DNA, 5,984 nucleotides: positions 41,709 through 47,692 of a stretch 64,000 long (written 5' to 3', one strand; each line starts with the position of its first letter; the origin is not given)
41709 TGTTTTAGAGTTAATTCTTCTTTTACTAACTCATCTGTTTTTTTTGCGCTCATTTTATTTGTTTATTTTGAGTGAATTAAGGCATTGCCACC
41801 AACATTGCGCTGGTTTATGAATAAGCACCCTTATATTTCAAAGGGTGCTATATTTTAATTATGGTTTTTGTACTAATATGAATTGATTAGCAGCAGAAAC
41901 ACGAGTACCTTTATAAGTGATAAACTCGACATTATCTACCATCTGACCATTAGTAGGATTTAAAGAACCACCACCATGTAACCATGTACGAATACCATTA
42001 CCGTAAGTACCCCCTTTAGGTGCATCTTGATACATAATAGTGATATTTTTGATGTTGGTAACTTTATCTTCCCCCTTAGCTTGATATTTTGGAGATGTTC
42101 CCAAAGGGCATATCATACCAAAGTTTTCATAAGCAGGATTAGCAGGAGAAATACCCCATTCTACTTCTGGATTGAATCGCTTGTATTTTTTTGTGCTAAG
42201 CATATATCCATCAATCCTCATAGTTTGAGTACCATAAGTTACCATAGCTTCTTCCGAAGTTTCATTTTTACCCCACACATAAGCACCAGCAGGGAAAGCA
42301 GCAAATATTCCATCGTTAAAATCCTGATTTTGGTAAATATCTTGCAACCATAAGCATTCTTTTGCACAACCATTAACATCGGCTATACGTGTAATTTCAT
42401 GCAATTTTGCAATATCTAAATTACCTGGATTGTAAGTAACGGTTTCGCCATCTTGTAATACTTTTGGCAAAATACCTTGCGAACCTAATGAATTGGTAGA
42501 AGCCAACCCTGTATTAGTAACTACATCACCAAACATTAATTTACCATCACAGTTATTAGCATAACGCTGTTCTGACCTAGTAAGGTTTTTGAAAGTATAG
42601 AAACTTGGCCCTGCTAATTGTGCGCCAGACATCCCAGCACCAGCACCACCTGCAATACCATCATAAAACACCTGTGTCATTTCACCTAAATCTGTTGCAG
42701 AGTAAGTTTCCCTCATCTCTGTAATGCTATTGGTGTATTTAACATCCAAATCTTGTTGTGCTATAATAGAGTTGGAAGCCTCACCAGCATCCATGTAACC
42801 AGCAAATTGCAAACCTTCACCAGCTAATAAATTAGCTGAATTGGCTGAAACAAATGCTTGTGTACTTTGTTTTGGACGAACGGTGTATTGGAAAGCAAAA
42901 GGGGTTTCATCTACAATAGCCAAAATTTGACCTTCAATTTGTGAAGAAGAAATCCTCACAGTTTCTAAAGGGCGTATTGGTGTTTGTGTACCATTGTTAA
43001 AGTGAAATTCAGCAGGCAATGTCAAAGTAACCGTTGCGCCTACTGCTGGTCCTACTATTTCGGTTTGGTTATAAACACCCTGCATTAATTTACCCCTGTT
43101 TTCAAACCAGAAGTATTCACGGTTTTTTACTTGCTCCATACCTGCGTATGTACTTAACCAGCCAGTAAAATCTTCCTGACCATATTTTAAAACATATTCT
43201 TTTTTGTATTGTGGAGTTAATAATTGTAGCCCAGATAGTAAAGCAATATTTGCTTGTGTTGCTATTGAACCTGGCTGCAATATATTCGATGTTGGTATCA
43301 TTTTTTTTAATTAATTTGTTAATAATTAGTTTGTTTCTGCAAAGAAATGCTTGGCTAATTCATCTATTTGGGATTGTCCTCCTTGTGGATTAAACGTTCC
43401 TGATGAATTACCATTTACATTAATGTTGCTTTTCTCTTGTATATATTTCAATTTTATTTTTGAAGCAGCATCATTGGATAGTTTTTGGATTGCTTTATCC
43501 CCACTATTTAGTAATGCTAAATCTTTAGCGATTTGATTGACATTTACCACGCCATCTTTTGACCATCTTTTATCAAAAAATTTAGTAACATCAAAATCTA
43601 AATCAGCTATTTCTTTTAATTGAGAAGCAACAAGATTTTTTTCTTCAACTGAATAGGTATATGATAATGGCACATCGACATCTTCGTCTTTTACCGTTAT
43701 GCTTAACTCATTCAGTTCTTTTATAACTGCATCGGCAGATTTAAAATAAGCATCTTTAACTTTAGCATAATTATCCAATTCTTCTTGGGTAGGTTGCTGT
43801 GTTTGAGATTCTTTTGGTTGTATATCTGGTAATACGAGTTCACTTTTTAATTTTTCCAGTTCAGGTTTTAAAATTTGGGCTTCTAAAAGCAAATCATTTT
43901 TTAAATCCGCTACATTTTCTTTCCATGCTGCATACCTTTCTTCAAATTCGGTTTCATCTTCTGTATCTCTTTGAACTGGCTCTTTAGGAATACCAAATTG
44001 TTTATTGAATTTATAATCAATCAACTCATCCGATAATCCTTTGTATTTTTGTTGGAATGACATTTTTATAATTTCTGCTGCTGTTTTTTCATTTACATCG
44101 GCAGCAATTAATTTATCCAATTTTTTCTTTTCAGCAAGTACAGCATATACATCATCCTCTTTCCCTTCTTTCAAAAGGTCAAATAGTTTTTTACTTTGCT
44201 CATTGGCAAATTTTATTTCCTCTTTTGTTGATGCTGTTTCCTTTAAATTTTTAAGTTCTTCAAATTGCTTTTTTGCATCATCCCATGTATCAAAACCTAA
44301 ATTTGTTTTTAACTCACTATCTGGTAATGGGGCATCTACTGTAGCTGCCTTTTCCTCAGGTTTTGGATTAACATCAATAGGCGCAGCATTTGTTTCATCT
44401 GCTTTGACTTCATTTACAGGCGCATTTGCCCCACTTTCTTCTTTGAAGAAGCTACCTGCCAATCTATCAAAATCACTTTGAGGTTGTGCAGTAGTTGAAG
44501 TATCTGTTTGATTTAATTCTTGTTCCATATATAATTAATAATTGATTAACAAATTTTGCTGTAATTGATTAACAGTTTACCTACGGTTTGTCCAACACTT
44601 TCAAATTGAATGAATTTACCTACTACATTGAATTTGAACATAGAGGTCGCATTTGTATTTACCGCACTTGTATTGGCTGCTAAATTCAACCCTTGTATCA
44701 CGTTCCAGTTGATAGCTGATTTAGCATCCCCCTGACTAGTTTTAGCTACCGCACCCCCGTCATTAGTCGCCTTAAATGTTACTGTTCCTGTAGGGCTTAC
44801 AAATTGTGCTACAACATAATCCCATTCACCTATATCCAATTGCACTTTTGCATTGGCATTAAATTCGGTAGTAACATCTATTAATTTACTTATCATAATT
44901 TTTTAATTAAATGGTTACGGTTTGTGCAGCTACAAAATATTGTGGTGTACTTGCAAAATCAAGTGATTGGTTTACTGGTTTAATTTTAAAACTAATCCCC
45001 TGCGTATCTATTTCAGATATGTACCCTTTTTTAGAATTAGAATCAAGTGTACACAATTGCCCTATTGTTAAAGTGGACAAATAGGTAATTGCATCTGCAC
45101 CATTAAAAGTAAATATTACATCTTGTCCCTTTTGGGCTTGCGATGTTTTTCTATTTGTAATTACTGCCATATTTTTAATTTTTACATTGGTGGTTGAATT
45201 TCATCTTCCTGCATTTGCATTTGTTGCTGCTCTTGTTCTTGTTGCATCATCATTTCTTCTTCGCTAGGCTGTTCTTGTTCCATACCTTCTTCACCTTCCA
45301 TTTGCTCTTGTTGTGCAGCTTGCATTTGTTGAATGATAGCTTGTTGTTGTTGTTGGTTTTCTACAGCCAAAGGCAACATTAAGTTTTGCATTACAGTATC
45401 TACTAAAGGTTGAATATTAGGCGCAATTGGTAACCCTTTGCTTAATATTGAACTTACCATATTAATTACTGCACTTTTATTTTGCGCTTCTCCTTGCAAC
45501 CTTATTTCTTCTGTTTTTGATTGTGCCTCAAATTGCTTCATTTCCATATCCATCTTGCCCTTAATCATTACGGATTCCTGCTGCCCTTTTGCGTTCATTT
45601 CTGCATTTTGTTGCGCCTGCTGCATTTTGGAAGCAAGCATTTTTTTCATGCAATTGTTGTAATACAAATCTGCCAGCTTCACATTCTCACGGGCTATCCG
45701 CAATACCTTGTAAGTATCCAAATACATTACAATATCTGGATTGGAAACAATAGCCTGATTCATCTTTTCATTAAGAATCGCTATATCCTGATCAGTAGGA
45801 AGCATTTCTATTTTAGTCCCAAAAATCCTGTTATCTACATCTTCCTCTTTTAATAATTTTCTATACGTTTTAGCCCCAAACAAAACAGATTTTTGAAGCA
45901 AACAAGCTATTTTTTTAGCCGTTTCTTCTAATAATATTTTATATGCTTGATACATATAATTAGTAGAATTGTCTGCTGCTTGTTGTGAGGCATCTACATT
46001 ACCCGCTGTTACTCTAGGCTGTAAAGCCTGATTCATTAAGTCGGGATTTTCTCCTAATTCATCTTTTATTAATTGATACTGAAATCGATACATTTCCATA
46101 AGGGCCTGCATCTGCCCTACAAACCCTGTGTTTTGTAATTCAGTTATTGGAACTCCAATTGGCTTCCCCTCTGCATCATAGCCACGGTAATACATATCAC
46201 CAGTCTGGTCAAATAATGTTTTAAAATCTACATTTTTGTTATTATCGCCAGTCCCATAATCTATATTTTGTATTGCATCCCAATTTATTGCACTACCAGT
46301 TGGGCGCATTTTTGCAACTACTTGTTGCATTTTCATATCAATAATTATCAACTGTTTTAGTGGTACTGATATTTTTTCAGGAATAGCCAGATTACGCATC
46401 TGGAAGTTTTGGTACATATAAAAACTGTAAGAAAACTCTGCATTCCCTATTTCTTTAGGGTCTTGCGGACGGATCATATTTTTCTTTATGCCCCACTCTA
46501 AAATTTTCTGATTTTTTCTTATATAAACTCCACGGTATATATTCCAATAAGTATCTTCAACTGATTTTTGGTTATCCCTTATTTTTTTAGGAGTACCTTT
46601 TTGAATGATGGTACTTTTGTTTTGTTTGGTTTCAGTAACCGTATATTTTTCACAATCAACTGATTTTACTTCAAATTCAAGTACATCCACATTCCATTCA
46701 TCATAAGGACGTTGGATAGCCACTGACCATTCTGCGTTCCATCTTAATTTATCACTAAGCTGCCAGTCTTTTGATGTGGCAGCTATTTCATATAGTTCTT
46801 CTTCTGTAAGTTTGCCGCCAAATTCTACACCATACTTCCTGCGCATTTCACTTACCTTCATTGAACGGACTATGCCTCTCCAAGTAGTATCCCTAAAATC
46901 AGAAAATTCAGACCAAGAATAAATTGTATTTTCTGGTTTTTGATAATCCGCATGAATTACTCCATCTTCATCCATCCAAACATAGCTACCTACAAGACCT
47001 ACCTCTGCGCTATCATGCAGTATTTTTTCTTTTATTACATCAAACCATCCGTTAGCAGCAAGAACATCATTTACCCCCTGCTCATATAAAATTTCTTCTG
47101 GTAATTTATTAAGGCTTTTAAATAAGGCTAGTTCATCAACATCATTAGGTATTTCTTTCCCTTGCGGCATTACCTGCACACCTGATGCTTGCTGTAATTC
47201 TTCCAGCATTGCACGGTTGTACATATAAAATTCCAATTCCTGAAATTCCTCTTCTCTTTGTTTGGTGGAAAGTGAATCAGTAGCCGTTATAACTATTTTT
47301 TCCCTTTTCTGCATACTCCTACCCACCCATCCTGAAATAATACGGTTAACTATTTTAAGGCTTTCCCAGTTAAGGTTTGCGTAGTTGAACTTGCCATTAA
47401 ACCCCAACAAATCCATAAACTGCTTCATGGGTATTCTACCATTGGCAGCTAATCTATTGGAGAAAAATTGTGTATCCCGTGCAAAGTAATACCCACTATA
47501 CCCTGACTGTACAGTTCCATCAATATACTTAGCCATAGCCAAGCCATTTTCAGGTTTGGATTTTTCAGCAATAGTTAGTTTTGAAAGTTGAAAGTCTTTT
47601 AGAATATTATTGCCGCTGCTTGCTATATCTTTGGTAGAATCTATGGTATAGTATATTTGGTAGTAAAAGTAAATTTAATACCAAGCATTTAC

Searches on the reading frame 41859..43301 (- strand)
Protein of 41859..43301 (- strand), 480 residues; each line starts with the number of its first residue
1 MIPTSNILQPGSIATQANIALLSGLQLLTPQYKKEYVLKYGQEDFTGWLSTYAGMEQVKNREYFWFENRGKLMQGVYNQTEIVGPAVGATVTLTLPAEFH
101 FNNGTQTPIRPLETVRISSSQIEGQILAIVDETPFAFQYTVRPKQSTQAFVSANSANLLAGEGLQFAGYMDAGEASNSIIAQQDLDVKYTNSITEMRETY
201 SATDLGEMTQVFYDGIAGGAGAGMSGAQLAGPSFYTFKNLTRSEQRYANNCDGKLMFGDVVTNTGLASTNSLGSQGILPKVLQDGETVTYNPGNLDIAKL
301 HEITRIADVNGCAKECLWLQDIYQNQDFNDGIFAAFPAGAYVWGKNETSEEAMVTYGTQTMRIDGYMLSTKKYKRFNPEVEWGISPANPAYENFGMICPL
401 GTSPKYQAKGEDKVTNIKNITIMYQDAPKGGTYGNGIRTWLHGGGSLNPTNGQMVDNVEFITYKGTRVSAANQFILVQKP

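Call 68: search_protein_families(library=phrogs, proteins=[window:41859-43301:-], max_evalue=0.001)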
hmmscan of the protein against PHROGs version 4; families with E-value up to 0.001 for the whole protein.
window:41859-43301:- (480 aa): 1 family
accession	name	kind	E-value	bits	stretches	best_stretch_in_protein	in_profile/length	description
phrog_13704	-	head and packaging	6.7e-12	45.7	1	19-478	31-446/452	virion structural protein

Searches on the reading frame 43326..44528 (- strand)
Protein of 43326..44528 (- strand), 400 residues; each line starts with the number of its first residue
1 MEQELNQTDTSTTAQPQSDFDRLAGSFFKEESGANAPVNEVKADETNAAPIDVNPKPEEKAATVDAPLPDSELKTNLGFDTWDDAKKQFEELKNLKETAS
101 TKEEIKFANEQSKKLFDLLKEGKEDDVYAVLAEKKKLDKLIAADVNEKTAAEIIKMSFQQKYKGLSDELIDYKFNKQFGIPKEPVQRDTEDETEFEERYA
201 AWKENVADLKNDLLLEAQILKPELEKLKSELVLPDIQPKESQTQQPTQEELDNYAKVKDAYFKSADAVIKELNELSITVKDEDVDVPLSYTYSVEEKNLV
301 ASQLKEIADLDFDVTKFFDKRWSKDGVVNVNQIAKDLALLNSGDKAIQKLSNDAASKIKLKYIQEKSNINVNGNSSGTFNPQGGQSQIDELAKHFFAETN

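Call 47: find_related_loci(query=window:43326-44528:-, collection=metagenome_contigs, flank=10000)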
Query window:43326-44528:- (400 aa) in metagenome_contigs; peptide patterns used: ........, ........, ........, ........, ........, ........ (x = any residue, [..] = any of these).
148 stretches matched a pattern; 11 encode a relative of the query (tblastn E <= 1e-3); 11 distinct loci.
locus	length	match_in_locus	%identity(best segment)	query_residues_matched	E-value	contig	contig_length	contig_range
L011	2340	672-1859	96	1-396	0e+0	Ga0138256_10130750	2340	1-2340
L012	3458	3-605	99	200-400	2e-130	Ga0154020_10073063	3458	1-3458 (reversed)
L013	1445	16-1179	43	1-396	2e-86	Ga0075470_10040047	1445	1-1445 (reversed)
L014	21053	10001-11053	37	35-387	1e-61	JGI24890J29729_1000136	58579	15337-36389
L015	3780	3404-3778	82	1-123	7e-56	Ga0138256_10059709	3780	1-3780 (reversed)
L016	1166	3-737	44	155-397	7e-56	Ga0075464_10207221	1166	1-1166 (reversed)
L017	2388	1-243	90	316-396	2e-41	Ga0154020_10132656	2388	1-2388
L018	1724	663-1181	40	64-236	7e-36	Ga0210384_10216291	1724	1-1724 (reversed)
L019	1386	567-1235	35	73-292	1e-34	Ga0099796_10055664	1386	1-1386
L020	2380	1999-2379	43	73-202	6e-26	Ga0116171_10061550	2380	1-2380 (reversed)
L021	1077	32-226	45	170-234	2e-13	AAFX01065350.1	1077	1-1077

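Call 48: find_related_loci(query=window:43326-44528:-, collection=viral_contigs, flank=10000)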
Query window:43326-44528:- (400 aa) in viral_contigs; peptide patterns used: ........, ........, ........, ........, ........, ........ (x = any residue, [..] = any of these).
19 stretches matched a pattern; 1 encode a relative of the query (tblastn E <= 1e-3); 1 distinct loci.
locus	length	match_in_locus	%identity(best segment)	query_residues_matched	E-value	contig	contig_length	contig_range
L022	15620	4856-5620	29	69-329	2e-29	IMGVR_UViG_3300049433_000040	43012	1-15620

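Call 68: search_protein_families(library=phrogs, proteins=[window:43326-44528:-], max_evalue=0.001)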
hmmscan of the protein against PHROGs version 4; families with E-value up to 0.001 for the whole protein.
window:43326-44528:- (400 aa): 0 families

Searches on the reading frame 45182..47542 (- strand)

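Call 68: search_protein_families(library=phrogs, proteins=[window:45182-47542:-], max_evalue=0.001)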
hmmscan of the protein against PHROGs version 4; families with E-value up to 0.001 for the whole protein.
window:45182-47542:- (786 aa): 1 family
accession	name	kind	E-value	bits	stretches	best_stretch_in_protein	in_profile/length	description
phrog_6547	-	head and packaging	7.5e-36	124.5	1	4-778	29-820/827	portal protein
